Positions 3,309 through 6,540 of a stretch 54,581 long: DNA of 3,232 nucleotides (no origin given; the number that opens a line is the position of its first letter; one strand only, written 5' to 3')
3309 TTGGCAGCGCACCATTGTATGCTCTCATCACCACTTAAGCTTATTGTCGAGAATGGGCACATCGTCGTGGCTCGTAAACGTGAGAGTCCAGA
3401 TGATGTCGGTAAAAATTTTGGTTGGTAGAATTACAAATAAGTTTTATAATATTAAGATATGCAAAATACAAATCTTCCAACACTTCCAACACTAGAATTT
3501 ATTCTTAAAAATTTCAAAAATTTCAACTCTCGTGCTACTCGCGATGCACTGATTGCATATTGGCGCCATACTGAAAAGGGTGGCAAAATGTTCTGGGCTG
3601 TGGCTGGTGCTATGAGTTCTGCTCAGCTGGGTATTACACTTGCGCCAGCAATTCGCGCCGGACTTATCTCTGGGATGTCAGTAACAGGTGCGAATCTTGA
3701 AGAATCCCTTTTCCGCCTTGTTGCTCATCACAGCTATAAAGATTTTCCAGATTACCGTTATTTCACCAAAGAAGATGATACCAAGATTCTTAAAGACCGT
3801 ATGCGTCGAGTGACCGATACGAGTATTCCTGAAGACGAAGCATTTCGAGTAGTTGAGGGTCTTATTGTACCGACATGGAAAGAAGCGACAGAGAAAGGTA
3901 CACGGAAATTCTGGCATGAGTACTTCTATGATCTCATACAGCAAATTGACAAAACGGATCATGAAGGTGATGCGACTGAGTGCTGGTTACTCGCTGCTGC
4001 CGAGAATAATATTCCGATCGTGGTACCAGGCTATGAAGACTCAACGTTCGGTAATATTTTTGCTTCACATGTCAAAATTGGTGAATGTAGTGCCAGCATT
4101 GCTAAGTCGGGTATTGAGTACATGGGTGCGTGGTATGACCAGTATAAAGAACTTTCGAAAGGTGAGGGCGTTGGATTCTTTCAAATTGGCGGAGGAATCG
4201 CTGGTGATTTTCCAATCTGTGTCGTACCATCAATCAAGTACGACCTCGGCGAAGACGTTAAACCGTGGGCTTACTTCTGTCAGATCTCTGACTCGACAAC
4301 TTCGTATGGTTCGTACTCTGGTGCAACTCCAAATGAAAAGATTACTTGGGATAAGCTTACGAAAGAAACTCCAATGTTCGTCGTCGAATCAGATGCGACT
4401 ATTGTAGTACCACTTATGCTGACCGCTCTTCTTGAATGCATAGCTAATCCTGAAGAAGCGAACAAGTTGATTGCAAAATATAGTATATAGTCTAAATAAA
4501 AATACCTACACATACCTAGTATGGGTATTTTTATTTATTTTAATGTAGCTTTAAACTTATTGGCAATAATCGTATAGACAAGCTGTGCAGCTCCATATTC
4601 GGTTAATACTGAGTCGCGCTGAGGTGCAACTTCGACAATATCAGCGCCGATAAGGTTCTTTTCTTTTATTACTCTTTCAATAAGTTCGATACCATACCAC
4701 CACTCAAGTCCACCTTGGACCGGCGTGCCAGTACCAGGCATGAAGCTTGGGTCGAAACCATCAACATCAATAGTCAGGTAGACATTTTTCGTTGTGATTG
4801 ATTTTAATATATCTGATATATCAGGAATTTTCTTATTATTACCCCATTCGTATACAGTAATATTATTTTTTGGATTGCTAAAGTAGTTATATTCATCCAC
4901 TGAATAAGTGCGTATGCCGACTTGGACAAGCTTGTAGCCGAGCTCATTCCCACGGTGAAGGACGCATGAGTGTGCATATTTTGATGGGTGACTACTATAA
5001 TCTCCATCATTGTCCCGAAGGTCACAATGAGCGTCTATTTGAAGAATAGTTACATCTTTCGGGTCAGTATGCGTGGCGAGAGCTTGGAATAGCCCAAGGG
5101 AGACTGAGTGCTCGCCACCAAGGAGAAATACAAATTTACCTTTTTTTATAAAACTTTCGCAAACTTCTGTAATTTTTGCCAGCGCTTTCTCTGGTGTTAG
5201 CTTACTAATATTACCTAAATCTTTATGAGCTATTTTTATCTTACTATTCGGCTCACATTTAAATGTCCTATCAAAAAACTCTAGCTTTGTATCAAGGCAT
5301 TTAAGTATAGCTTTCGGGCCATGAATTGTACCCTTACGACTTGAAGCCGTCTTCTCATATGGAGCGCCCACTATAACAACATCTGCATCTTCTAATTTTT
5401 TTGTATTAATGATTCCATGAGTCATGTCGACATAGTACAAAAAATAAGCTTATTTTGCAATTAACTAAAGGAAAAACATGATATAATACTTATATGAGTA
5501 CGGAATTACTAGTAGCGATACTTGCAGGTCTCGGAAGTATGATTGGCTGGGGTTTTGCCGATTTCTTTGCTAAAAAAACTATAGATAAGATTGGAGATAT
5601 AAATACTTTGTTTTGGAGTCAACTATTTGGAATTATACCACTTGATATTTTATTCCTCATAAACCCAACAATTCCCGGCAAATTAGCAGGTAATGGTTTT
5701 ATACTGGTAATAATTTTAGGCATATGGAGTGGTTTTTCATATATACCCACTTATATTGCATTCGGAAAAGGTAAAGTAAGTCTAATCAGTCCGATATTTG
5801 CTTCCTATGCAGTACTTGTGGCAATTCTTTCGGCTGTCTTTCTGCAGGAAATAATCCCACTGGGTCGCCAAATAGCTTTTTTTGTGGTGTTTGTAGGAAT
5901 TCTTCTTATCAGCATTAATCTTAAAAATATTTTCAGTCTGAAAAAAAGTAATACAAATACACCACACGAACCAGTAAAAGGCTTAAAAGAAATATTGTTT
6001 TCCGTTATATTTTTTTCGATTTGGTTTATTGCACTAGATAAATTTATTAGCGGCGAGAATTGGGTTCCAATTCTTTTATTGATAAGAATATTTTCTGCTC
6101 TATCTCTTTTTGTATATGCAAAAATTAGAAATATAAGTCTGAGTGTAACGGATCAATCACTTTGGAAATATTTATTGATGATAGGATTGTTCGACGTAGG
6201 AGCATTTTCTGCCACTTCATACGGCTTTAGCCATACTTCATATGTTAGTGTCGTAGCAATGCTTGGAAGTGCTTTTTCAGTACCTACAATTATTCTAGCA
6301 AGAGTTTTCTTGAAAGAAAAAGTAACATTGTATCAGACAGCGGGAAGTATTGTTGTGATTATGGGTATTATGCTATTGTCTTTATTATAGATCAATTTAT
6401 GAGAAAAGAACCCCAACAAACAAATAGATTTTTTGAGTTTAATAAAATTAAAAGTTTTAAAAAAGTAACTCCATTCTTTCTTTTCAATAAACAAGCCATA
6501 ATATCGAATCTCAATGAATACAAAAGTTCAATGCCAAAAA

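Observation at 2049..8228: Agmatine-centred polyamine-type cluster lacking the classical aminopropyl machinery and containing non-canonical enzymes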

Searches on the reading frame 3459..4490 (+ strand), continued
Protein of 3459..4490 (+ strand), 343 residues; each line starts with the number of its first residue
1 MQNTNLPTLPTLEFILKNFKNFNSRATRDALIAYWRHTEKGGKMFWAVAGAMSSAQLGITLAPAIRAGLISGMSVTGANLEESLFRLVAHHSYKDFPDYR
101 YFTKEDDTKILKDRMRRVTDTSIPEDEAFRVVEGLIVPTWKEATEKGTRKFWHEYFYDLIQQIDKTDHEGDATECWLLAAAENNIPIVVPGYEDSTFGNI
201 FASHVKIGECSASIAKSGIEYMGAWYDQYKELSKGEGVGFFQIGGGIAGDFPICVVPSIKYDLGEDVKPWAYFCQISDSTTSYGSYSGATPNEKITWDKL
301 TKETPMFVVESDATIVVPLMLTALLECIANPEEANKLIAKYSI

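Call 46: list_cluster_members(proteins=[P0122, P0137, P0150, P0157, P0004, P0008, P0016, P0020])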
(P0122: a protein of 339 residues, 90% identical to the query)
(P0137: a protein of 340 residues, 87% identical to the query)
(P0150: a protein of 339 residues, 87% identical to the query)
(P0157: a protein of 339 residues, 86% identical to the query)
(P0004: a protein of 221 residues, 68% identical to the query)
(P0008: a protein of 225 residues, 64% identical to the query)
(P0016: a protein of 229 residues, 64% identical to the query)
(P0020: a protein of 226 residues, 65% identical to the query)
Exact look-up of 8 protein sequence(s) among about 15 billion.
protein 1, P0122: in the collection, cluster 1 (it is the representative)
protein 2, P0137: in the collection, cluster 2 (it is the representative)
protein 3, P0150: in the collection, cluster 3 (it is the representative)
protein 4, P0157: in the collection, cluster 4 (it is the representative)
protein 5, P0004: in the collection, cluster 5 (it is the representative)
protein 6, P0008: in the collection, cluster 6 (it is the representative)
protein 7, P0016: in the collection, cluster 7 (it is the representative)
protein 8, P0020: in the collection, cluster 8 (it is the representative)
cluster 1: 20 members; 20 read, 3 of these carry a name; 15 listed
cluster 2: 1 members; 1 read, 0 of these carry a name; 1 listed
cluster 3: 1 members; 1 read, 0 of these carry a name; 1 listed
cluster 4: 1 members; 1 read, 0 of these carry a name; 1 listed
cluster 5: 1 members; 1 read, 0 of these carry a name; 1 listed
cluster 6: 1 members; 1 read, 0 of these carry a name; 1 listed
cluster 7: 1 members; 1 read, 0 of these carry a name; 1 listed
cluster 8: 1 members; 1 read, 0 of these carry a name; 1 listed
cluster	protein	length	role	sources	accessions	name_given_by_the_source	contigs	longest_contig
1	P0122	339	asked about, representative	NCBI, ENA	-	-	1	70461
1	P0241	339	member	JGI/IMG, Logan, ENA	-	deoxyhypusine synthase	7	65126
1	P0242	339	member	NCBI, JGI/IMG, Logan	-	deoxyhypusine synthase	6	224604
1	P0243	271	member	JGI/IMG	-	deoxyhypusine synthase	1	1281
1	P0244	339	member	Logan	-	-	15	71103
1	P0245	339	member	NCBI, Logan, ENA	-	-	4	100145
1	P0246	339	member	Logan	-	-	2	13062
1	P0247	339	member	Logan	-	-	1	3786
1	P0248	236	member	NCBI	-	-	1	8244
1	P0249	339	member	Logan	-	-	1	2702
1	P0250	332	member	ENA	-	-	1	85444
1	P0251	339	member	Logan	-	-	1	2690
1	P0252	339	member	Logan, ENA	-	-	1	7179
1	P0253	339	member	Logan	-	-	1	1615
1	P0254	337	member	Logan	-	-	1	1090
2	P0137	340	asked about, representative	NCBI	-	-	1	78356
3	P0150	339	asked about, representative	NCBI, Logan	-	-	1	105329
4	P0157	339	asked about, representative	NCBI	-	-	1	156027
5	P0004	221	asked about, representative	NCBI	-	-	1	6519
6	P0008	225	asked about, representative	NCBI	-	-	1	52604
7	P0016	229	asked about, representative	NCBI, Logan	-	-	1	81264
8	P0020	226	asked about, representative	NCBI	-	-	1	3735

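Call 65: search_solved_structures(query=window:3459-4490:+, max_evalue=0.01, show_alignments=5)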
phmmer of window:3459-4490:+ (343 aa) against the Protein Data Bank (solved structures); distinct sequences matched with E-value up to 0.01: 15.
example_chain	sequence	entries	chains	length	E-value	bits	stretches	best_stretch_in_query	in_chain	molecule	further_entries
8put_A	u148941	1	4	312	2.8e-09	39.7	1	61-325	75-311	Probable deoxyhypusine synthase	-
7cmc_A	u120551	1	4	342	1.6e-06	30.6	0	272-325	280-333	Probable deoxyhypusine synthase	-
8qzw_A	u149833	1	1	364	2.1e-05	26.9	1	65-322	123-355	Deoxyhypusine synthase related protein, putative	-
8qzx_A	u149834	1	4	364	0.00014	24.2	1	65-322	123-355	Deoxyhypusine synthase related protein, putative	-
1dhs_A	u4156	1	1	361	0.0034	19.7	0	272-322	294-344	DEOXYHYPUSINE SYNTHASE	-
9id2_A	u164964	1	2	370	0.0036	19.6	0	272-322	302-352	Deoxyhypusine synthase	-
1rlz_A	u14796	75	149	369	0.0036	19.6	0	272-322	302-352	Deoxyhypusine synthase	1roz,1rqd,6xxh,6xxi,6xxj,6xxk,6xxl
8pvu_A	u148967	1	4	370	0.0037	19.6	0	272-322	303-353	Deoxyhypusine synthase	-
8r3u_AAA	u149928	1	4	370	0.0037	19.6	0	272-322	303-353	Deoxyhypusine synthase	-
8a0g_A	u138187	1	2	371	0.0037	19.6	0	272-322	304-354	Deoxyhypusine synthase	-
6p4v_A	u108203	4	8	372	0.0037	19.5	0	272-322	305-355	Deoxyhypusine synthase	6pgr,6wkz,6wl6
7a6s_A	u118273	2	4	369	0.0038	19.5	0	272-322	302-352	Deoxyhypusine synthase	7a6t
9iex_B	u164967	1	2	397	0.0041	19.4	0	266-322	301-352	Deoxyhypusine synthase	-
9iex_A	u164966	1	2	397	0.0044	19.3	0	272-322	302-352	Deoxyhypusine synthase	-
6dft_A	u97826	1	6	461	0.0086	18.3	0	177-322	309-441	Deoxyhypusine synthase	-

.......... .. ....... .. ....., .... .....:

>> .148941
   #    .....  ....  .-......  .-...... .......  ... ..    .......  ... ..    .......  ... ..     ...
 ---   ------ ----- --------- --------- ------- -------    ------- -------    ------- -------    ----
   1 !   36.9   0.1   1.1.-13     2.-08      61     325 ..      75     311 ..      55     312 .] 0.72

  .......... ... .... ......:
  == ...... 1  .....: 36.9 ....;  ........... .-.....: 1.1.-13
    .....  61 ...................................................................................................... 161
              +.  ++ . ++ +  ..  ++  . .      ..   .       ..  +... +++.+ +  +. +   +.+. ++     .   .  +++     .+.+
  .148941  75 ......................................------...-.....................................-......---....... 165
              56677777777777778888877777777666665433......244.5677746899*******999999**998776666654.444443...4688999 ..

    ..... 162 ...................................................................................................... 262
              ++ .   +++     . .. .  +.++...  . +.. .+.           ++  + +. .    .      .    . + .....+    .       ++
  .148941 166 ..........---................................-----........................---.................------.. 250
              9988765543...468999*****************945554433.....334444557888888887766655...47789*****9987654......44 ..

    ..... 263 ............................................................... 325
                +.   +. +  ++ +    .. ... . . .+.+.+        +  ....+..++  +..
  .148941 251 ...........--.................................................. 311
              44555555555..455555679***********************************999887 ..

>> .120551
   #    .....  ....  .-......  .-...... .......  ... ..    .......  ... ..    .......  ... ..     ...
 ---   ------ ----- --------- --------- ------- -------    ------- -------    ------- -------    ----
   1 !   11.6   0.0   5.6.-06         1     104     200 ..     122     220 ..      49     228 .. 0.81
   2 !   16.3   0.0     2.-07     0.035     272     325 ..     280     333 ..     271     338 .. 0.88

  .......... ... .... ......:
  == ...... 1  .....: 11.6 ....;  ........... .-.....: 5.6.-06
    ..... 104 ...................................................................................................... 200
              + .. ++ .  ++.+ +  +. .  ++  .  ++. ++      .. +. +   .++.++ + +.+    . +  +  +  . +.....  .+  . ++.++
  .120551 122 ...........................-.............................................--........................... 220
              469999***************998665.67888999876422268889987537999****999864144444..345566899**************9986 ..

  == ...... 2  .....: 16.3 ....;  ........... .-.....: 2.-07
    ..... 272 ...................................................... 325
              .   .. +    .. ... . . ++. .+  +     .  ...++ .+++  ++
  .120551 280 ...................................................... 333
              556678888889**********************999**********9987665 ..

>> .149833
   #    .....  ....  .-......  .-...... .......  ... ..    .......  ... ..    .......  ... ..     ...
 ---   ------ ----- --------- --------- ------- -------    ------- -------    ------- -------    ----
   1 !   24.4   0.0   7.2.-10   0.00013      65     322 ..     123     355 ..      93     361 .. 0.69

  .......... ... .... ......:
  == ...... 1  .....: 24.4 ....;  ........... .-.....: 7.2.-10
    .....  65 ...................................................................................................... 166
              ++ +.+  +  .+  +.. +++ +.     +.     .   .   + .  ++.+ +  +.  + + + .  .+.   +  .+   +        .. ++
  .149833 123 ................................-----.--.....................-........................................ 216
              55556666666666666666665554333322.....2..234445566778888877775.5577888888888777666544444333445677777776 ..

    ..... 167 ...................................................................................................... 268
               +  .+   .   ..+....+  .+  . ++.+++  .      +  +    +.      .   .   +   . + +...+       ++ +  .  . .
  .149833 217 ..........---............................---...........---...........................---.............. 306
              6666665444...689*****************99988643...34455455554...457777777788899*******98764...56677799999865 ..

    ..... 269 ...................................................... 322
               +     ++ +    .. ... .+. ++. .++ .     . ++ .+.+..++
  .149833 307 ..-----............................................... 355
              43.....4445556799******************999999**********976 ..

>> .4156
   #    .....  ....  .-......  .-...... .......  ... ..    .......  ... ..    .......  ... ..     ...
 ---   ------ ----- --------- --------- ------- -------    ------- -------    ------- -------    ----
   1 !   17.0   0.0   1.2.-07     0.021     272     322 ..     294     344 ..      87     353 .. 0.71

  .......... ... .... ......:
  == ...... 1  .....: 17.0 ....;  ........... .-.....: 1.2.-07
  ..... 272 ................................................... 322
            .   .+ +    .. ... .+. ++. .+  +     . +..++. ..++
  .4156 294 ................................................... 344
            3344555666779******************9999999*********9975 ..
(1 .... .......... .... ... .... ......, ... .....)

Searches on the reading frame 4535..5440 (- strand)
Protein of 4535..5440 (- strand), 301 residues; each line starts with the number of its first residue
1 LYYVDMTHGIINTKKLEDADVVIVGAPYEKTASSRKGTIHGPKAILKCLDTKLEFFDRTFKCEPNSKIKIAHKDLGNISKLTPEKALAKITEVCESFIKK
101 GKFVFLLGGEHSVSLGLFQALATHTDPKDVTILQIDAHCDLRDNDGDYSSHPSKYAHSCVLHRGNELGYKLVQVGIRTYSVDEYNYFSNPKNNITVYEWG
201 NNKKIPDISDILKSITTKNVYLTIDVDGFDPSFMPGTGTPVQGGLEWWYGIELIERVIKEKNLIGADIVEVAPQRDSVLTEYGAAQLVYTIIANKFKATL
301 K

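Call 3: search_protein_families(library=pfam, proteins=[window:4535-5440:-])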
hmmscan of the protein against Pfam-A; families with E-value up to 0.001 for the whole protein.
window:4535-5440:- (301 aa): 1 family
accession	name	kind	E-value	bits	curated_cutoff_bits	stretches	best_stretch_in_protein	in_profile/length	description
PF00491.26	Arginase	-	1e-63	215.9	22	1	19-291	1-277/280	Arginase family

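Call 4: search_protein_families(library=ncbifam, proteins=[window:4535-5440:-])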
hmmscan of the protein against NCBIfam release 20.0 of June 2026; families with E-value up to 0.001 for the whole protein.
window:4535-5440:- (301 aa): 5 families
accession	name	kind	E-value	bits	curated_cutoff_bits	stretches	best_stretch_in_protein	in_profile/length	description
TIGR01230.1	agmatinase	equivalog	1.4e-65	221.7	174.3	1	15-293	9-274/275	agmatinase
NF002564.0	PRK02190.1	subfamily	3.7e-47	161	302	1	13-294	27-300/307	agmatinase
TIGR01227.1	hutG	equivalog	3.7e-36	124.9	229.15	1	14-291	30-305/307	formimidoylglutamase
TIGR01229.1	rocF_arginase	equivalog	2.3e-29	102.7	227.6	1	23-276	2-276/300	arginase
NF010347.0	PRK13775.1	equivalog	4.2e-10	39.4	381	1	74-277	97-308/331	formimidoylglutamase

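Call 102: search_solved_structures(query=window:4535-5440:-, max_evalue=1e-20, show_alignments=2)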
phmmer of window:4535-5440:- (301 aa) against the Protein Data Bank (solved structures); distinct sequences matched with E-value up to 1e-20: 9.
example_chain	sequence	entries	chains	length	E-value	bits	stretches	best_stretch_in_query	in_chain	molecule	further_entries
3pzl_A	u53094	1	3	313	1.4e-28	103.2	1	16-297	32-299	Agmatine ureohydrolase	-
7lol_A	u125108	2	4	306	2.1e-28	102.5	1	17-289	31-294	Agmatinase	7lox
7lba_A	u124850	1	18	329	2.7e-28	102.2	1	17-289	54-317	Agmatinase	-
3lhl_A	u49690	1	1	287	1.4e-27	99.9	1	16-278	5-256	Putative agmatinase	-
7esr_A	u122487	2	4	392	5.9e-26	94.5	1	15-288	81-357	Probable agmatinase 2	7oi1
4dz4_A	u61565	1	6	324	6.2e-25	91.1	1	13-288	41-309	Agmatinase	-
3nio_A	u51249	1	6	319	4.5e-24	88.3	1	14-291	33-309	Guanidinobutyrase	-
1wog_A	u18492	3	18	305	1.3e-23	86.8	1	18-291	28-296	agmatinase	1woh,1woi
9fek_A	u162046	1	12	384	5.9e-22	81.4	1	13-293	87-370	Putative agmatinase 2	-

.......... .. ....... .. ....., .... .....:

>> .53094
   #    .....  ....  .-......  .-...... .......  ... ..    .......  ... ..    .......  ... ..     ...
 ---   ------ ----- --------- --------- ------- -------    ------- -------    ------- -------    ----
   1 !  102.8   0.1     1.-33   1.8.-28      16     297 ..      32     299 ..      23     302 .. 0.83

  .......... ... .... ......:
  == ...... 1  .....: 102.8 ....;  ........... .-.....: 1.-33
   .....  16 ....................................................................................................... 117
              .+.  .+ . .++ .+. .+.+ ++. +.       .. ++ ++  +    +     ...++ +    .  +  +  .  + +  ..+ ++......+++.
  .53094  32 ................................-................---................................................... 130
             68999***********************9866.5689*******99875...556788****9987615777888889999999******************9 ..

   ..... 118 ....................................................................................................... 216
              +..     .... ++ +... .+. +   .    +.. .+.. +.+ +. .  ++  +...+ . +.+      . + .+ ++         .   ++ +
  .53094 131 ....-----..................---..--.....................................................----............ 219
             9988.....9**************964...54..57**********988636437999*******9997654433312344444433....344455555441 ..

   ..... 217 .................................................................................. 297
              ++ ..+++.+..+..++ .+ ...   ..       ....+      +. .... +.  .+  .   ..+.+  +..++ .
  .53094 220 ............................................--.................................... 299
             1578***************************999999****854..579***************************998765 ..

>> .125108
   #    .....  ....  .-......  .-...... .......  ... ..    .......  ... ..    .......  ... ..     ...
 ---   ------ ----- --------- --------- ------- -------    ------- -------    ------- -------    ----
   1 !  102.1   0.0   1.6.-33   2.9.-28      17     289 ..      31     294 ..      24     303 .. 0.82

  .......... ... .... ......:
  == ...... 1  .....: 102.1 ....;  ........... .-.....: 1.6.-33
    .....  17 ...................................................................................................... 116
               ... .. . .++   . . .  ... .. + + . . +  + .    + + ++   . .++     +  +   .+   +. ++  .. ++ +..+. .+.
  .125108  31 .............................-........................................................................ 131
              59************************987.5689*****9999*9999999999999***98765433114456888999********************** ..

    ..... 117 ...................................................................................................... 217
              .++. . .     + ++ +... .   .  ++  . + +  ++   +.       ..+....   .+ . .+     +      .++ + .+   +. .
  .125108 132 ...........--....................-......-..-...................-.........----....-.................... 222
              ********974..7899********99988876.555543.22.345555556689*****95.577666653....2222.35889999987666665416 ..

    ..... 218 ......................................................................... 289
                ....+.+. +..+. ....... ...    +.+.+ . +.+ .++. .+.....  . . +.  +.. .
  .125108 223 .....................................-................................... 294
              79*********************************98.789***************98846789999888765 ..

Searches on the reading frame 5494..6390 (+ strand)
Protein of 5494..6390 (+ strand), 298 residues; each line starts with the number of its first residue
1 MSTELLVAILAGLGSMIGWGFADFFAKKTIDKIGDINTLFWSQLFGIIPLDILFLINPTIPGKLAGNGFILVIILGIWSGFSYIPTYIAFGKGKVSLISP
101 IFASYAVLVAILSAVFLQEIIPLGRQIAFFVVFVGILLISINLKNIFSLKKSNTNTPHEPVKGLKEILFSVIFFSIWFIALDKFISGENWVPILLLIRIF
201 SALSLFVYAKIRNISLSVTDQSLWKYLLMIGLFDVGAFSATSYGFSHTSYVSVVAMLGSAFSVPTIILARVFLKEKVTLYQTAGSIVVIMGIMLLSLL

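Call 3: search_protein_families(library=pfam, proteins=[window:5494-6390:+])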
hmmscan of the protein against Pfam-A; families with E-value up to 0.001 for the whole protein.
window:5494-6390:+ (298 aa): 3 families
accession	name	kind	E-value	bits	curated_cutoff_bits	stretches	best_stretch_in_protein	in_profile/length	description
PF00892.27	EamA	-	1.2e-25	90.8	28.2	2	8-140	3-134/135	EamA-like transporter family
PF03151.22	TPT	-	0.00016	21.6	30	0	53-141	49-137/291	Triose-phosphate Transporter family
PF05653.20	Mg_trans_NIPA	-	0.00064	19.4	26.2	0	86-219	66-197/295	Magnesium transporter NIPA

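Call 4: search_protein_families(library=ncbifam, proteins=[window:5494-6390:+])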
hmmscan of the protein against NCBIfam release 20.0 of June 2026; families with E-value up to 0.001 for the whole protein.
window:5494-6390:+ (298 aa): 1 family
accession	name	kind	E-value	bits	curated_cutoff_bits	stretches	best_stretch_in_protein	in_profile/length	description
TIGR03340.1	phn_DUF6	hypoth_equivalog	2e-07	30.9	288.15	1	70-294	64-280/281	phosphonate utilization associated putative membrane protein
